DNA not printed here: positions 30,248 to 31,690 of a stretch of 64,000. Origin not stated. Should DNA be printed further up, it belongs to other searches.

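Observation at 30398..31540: Terminal outer-core glycosyltransferase is GT4-fold, with uncertain specificity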

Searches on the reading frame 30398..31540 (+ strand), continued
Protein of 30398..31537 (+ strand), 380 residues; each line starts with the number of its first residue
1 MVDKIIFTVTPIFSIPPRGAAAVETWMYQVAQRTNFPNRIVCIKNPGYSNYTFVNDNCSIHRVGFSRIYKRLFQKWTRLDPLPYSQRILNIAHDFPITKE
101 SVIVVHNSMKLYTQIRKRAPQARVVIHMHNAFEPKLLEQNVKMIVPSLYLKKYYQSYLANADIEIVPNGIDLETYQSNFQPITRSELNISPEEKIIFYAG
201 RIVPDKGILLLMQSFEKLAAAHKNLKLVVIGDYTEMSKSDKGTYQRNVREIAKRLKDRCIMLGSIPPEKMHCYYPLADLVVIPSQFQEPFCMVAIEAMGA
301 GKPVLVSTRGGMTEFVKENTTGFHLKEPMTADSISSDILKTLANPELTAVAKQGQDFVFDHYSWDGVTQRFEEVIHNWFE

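Call 30: search_solved_structures(query=window:30398-31537:+, max_evalue=0.00001, show_alignments=2)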
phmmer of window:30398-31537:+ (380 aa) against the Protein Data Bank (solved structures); distinct sequences matched with E-value up to 0.00001: 27.
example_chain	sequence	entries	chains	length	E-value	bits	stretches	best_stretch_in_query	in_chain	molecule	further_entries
6kih_A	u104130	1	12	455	2e-21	79.7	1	133-373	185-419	Tll1590 protein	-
3c4q_A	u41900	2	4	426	3.7e-16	62.3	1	157-366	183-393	Predicted glycosyltransferases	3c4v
3c48_A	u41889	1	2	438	3.9e-16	62.2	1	157-366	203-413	Predicted glycosyltransferases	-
5d00_A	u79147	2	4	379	3.3e-11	46.1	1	152-327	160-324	N-acetyl-alpha-D-glucosaminyl L-malate synthase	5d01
2jjm_A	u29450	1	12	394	4.4e-11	45.6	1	147-376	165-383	GLYCOSYL TRANSFERASE, GROUP 1 FAMILY PROTEIN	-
3mbo_A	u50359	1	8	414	5.1e-11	45.4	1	147-376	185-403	Glycosyltransferase, group 1 family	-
3oka_A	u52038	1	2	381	1e-09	41.1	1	144-375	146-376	GDP-mannose-dependent alpha-(1-6)-phosphatidylinositol monomannoside mannosyltransferase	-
3okc_A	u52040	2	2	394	1.1e-09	41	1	144-375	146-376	GDP-mannose-dependent alpha-(1-6)-phosphatidylinositol monomannoside mannosyltransferase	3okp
2f9f_A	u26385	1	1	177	6.1e-09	38.6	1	197-328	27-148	first mannosyl transferase (wbaZ-1)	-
6n1x_A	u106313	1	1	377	7.9e-09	38.2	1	160-344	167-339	Glycosyltransferase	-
6d9t_A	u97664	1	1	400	9.1e-09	38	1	160-344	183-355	Glycosyl transferase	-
4xso_B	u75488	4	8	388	2.3e-08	36.7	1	163-370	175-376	Alr3699 protein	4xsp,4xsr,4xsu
7mi0_A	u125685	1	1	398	9.5e-08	34.7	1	137-338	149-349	Glycosyltransferase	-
2x6q_A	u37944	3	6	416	1.9e-07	33.7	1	178-348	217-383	TREHALOSE-SYNTHASE TRET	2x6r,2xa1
4rbn_A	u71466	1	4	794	3.2e-07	32.9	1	191-370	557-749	Sucrose synthase:Glycosyl transferases group 1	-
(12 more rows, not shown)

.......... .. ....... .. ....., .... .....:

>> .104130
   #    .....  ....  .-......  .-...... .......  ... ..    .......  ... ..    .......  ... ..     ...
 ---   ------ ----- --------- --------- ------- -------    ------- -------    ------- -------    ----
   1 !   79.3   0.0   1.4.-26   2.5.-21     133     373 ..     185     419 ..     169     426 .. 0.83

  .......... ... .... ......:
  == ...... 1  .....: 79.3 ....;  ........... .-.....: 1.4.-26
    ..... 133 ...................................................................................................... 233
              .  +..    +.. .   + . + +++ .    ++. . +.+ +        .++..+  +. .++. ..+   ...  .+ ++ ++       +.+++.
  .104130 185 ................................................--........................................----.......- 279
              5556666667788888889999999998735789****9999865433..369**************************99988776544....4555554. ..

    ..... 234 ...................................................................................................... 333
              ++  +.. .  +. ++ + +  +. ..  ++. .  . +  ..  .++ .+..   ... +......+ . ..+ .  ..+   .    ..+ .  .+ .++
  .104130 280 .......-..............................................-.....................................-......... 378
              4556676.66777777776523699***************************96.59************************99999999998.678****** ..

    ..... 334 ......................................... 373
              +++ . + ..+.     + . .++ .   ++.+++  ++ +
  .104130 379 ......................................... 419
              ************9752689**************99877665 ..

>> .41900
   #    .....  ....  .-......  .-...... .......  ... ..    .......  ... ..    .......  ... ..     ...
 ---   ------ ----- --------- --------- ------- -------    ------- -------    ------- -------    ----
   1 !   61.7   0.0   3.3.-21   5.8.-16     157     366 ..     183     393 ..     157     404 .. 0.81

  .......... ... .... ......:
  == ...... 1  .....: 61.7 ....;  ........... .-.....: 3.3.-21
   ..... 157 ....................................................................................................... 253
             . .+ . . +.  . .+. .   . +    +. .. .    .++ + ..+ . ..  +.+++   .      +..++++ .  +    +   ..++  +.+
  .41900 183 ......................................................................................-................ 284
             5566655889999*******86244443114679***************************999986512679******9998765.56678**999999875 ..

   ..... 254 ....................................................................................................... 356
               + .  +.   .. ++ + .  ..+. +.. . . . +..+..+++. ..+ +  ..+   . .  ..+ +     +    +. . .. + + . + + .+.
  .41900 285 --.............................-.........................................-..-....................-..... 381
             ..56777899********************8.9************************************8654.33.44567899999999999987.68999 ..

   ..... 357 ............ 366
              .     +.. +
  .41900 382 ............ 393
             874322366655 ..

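Call 36: list_cluster_members(proteins=[P0116, P0118, P0113, P0001])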
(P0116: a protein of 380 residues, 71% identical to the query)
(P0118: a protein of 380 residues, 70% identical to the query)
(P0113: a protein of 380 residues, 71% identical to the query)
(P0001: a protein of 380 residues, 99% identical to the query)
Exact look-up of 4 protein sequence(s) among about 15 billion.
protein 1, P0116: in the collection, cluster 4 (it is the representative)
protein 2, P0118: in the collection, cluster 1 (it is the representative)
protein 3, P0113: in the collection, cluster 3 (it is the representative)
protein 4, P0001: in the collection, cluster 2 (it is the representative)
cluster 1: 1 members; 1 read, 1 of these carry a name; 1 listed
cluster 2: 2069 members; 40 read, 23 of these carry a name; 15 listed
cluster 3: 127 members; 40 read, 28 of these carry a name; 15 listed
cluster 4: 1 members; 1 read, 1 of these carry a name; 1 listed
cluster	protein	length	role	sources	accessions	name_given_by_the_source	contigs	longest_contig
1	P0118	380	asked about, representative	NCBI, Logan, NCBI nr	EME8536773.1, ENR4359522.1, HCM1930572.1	lipopolysaccharide N-acetylglucosaminyltransferase [Salmonella enterica]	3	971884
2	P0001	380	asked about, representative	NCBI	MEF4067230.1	lipopolysaccharide N-acetylglucosaminyltransferase [Escherichia coli]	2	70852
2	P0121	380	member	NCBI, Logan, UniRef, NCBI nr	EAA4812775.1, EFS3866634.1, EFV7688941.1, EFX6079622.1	lipopolysaccharide N-acetylglucosaminyltransferase [Shigella boydii] | Lipopolysaccharide N-acetylglucosaminyltransferase n=1 Tax=Shigella boydii TaxID=621 ...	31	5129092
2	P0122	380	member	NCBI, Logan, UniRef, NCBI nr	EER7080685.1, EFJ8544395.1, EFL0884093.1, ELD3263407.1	lipopolysaccharide N-acetylglucosaminyltransferase [Escherichia coli] | lipopolysaccharide N-acetylglucosaminyltransferase n=1 Tax=Escherichia coli TaxID=562 ...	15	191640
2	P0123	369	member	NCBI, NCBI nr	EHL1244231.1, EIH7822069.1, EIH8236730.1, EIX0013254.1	TPA: lipopolysaccharide N-acetylglucosaminyltransferase, partial [Escherichia coli] | lipopolysaccharide N-acetylglucosaminyltransferase [Escherichia coli]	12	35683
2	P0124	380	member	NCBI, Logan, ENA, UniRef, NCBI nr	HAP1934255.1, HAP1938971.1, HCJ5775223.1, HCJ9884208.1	lipopolysaccharide N-acetylglucosaminyltransferase [Escherichia coli] | lipopolysaccharide N-acetylglucosaminyltransferase n=1 Tax=Escherichia coli TaxID=562 ...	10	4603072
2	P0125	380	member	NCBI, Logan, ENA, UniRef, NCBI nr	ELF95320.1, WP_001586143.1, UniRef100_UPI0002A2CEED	lipopolysaccharide N-acetylglucosaminyltransferase [Escherichia coli] | lipopolysaccharide N-acetylglucosaminyltransferase n=1 Tax=Escherichia coli TaxID=562 ...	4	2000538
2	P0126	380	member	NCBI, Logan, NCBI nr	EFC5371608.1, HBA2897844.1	lipopolysaccharide N-acetylglucosaminyltransferase [Escherichia coli]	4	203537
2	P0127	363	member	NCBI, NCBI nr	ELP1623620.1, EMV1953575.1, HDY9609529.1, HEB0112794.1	lipopolysaccharide N-acetylglucosaminyltransferase, partial [Shigella flexneri] | lipopolysaccharide N-acetylglucosaminyltransferase [Shigella flexneri]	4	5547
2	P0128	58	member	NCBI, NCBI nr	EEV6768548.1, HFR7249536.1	UDP-glucose--(glucosyl)LPS alpha-1,2-glucosyltransferase, partial [Escherichia coli] | UDP-glucose--(glucosyl)LPS alpha-1,2-glucosyltransferase [Escherichia coli]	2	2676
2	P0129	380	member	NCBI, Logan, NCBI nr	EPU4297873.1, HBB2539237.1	lipopolysaccharide N-acetylglucosaminyltransferase [Escherichia coli]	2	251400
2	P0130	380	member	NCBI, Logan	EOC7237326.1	lipopolysaccharide N-acetylglucosaminyltransferase [Escherichia coli]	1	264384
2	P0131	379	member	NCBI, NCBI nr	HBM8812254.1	TPA: lipopolysaccharide N-acetylglucosaminyltransferase, partial [Escherichia coli] | lipopolysaccharide N-acetylglucosaminyltransferase [Escherichia coli]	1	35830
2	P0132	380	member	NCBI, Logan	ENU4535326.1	lipopolysaccharide N-acetylglucosaminyltransferase [Escherichia coli]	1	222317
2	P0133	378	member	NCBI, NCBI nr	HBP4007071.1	TPA: lipopolysaccharide N-acetylglucosaminyltransferase, partial [Escherichia coli] | lipopolysaccharide N-acetylglucosaminyltransferase [Escherichia coli]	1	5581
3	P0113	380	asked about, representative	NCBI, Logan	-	-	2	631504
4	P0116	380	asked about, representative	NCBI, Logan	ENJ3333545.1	lipopolysaccharide N-acetylglucosaminyltransferase [Salmonella enterica]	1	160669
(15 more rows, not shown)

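Call 38: find_related_loci(query=A1, collection=genome_contigs, flank=8000)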
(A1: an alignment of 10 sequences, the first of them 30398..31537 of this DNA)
Query A1 (380 aa) in genome_contigs; peptide patterns used: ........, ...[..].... (x = any residue, [..] = any of these).
86 stretches matched a pattern; 25 encode a relative of the query (tblastn E <= 1e-3); 25 distinct loci.
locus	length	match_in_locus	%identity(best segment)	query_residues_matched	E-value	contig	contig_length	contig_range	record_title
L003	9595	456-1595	96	1-380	0e+0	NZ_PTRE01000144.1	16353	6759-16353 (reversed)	Escherichia sp. MOD1-EC7003 MOD1-EC7003_144_length_16353_cov_119, whole genome shotgun sequence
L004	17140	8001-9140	77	1-380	0e+0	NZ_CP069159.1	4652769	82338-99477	Citrobacter sp. R56 chromosome, complete genome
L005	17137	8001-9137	77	1-379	0e+0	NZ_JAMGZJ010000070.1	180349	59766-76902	Silvania confinis strain H4N4 NODE_9_length_180349_cov_75.516280, whole genome shotgun sequence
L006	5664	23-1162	76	1-380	0e+0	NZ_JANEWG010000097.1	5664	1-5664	Citrobacter sp. Awk 4 510132-22-97, whole genome shotgun sequence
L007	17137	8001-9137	75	1-379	0e+0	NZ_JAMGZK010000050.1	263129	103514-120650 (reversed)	Silvania hatchlandensis strain H19S6 NODE_6_length_263129_cov_59.913761, whole genome shotgun sequence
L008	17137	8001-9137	74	1-379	0e+0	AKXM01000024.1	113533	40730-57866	Enterobacter sp. Ag1 Contig25, whole genome shotgun sequence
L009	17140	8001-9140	65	1-380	7e-175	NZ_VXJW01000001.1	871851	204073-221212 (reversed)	Salmonella enterica subsp. arizonae strain CCUG 6322T contig_0000001, whole genome shotgun sequence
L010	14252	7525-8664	66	1-380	4e-174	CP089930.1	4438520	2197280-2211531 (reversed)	Escherichia coli strain E69 chromosome, complete genome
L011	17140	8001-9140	63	1-379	1e-168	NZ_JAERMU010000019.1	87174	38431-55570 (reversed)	Cedecea sulfonylureivorans strain LAM2020 LMT5_ctg019, whole genome shotgun sequence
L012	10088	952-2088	60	1-379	9e-167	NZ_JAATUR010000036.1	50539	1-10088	Escherichia coli strain SCPM-O-B-8794 36length=50539, whole genome shotgun sequence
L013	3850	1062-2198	57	1-379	4e-156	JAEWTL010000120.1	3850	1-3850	MAG: Bacillota bacterium isolate OH_SDB_141 k127_458335, whole genome shotgun sequence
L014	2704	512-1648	57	1-379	6e-160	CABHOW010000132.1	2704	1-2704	MAG: uncultured Flavihumibacter sp. isolate Flavihumibacter_sp_nbed40b60 genome assembly, contig: NODE_82991_length_2704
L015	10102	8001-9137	57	1-379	2e-149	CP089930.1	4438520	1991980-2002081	Escherichia coli strain E69 chromosome, complete genome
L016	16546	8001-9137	58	1-379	7e-149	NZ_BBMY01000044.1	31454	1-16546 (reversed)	Escherichia albertii NBRC 107761 = DSM 17582 strain NBRC 107761, whole genome shotgun sequence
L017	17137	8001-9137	76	1-379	0e+0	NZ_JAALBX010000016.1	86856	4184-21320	Citrobacter freundii strain M-21 NODE_16_length_86856_cov_83.6647, whole genome shotgun sequence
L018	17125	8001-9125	42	1-378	4e-107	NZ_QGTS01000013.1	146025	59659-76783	Mangrovibacter plantisponsor strain DSM 19579 Ga0244534_113, whole genome shotgun sequence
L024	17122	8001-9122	58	7-380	9e-151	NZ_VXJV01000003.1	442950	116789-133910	Salmonella enterica subsp. diarizonae strain CCUG 30040T contig_0000003, whole genome shotgun sequence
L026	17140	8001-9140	47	1-379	3e-117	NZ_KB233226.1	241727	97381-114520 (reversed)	Providencia burhodogranariea DSM 19968 scaffold00005, whole genome shotgun sequence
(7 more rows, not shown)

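Call 47: search_protein_families(proteins=[L009:722-1714:-, L009:3254-5179:-, L009:5548-6813:-, L009:10095-10970:-, L009:11397-12353:+, L009:12405-13160:-, L009:13451-14380:+, L009:14862-15734:+], library=ncbifam, max_evalue=1e-10)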
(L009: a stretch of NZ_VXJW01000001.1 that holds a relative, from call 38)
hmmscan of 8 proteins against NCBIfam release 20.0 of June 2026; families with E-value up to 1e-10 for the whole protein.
L009:722-1714:- (330 aa): 4 families
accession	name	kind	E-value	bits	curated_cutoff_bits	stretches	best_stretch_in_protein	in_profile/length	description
TIGR00468.1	pheS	equivalog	1.3e-119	399.3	237.45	1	42-330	3-323/324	phenylalanine--tRNA ligase subunit alpha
NF003210.0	PRK04172.1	equivalog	4.3e-64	217.2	350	2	167-329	332-491/496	phenylalanine--tRNA ligase subunit alpha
NF051887.1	PheS_related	equivalog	1.4e-46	159.2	300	1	108-330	10-240/349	PheS-related mystery ligase SrmL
TIGR00469.1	pheS_mito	equivalog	3.3e-38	131.5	258.35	2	239-329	254-343/451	phenylalanine--tRNA ligase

L009:3254-5179:- (641 aa): 10 families
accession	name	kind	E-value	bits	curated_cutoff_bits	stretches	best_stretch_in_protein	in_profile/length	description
TIGR00418.1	thrS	equivalog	4e-247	821.7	383.65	1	71-630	1-564/565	threonine--tRNA ligase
NF003068.0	PRK03991.1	equivalog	1.4e-58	198.7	484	1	237-635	193-596/613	threonine--tRNA ligase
NF006625.0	PRK09194.1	equivalog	7.1e-30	104.4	558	2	256-411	33-189/559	proline--tRNA ligase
NF008979.1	PRK12325.1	exception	2.4e-26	92.6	550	1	255-422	32-200/437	proline--tRNA ligase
TIGR00409.1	proS_fam_II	equivalog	1.4e-25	90.2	306.7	1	259-404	36-181/568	proline--tRNA ligase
TIGR00408.1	proS_fam_I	equivalog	3.7e-22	78.9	437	1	475-632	217-382/475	proline--tRNA ligase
TIGR00442.1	hisS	equivalog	2.3e-20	72.9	286.75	0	267-425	11-165/406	histidine--tRNA ligase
NF011500.0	PRK14938.1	equivalog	1.8e-14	53.5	362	1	530-634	266-372/387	Ser-tRNA(Thr) hydrolase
NF003211.1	PRK04173.1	equivalog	1e-13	51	312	0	334-424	171-261/454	glycine--tRNA ligase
TIGR00389.1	glyS_dimeric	equivalog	5.3e-11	41.8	243.3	0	328-393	159-224/565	glycine--tRNA ligase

L009:5548-6813:- (421 aa): 10 families
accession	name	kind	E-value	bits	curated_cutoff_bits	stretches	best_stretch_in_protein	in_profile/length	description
NF002955.0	PRK03609.1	subfamily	3.5e-260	863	431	1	1-421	2-422/422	translesion error-prone DNA polymerase V subunit UmuC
NF002848.0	PRK03103.1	subfamily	5.4e-57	193.1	381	1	2-391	7-389/410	DNA polymerase IV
NF002882.0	PRK03348.1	equivalog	5.1e-47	160.7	389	1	5-372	11-365/461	DNA polymerase IV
NF003015.0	PRK03858.1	subfamily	1.1e-45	156.4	367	1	4-389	12-381/399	DNA polymerase IV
NF002492.0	PRK01810.1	equivalog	6.3e-43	147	399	1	5-389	16-390/412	DNA polymerase IV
NF002883.0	PRK03352.1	equivalog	9e-40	136.9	330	1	5-333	11-327/347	DNA polymerase IV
NF002751.0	PRK02794.1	equivalog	5.3e-38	131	371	1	3-387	42-411/425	DNA polymerase IV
NF002677.0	PRK02406.1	equivalog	6.8e-38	130.7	256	1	4-292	11-293/357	DNA polymerase IV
NF010731.0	PRK14133.1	equivalog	3.4e-36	125.2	362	1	5-361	9-348/352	DNA polymerase IV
NF002292.0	PRK01216.1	equivalog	5.6e-35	121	339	1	3-211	5-211/351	DNA polymerase IV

L009:10095-10970:- (291 aa): 0 families

L009:11397-12353:+ (319 aa): 0 families

L009:12405-13160:- (251 aa): 0 families

L009:13451-14380:+ (310 aa): 13 families
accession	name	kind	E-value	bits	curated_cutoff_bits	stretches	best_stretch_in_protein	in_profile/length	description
NF007632.0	PRK10294.1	equivalog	2.3e-194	644.6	353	1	1-309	1-309/310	6-phosphofructokinase II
TIGR03168.1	1-PFK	subfamily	9.9e-96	320.2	216.4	1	4-306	1-301/305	hexose kinase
TIGR03828.1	pfkB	equivalog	7.7e-76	255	292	1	4-304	1-299/305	1-phosphofructokinase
NF041320.1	pfkB_Halo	equivalog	2e-41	142.4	400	1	4-302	2-292/302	1-phosphofructokinase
NF007068.0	PRK09513.1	equivalog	4e-37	128.1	432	1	2-288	3-287/312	1-phosphofructokinase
NF010033.0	PRK13508.1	equivalog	2.5e-33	115.7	469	1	4-291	2-288/309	tagatose-6-phosphate kinase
TIGR01231.1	lacC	equivalog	1.9e-29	102.9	409.55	1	4-281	2-279/310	tagatose-6-phosphate kinase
TIGR02152.1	D_ribokin_bact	equivalog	6.6e-25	88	299.65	1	35-293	32-287/298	ribokinase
TIGR02198.1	rfaE_dom_I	equivalog_domain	2e-19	69.9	345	1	39-301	48-311/315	D-glycero-beta-D-manno-heptose-7-phosphate kinase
NF008353.0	PRK11142.1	equivalog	9.9e-17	61.4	341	1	35-293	36-290/307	ribokinase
TIGR04382.1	myo_inos_iolC_N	equivalog_domain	5.5e-13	48.9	300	1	38-287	34-290/309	5-dehydro-2-deoxygluconokinase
NF008454.0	PRK11316.1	equivalog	7.7e-13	47.9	521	1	38-299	50-307/475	bifunctional D-glycero-beta-D-manno-heptose-7-phosphate kinase/D-glycero-beta-D-manno-heptose 1-phosphate adenylyltransferase HldE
NF006957.1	PRK09434.1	equivalog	2.4e-12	47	450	0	173-285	174-285/302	fructokinase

L009:14862-15734:+ (291 aa): 0 families
